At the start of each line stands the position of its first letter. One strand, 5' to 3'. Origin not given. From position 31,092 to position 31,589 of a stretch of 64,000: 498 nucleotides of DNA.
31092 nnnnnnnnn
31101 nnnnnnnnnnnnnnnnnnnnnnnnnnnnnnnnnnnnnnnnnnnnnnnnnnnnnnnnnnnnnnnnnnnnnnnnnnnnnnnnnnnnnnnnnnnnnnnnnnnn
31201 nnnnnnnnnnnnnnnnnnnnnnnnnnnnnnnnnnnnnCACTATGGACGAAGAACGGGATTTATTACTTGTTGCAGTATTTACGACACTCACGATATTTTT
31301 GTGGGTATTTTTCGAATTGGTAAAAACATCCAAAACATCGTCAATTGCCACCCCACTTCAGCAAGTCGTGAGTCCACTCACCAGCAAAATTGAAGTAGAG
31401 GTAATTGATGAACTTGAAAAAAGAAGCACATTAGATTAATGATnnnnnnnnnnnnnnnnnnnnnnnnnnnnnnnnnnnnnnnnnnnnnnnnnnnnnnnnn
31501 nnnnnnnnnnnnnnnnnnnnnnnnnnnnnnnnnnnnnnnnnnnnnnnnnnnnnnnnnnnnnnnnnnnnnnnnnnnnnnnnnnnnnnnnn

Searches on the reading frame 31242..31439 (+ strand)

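Call 5: search_protein_families(library=pfam, proteins=[window:31242-31439:+], max_evalue=1)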
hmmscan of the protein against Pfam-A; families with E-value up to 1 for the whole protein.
window:31242-31439:+ (65 aa): 0 families

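Call 8: search_protein_families(library=ncbifam, proteins=[window:31242-31436:+], max_evalue=1)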
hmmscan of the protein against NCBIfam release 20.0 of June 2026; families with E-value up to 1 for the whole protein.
window:31242-31436:+ (65 aa): 1 family
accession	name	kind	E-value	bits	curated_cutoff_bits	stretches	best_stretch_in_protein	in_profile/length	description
NF033172.0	N_to_GlyXaaXaa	domain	0.024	14.8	40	1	4-64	55-109/122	collagen-like repeat preface domain-containing protein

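Call 83: search_protein_families(library=phrogs, proteins=[window:31242-31436:+], max_evalue=0.01)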
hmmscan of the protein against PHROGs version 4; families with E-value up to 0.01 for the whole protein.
window:31242-31436:+ (65 aa): 0 families

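Call 84: search_protein_families(library=padloc, proteins=[window:31242-31436:+], max_evalue=0.01)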
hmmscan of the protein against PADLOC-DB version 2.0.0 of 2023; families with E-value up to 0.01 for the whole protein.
window:31242-31436:+ (65 aa): 0 families
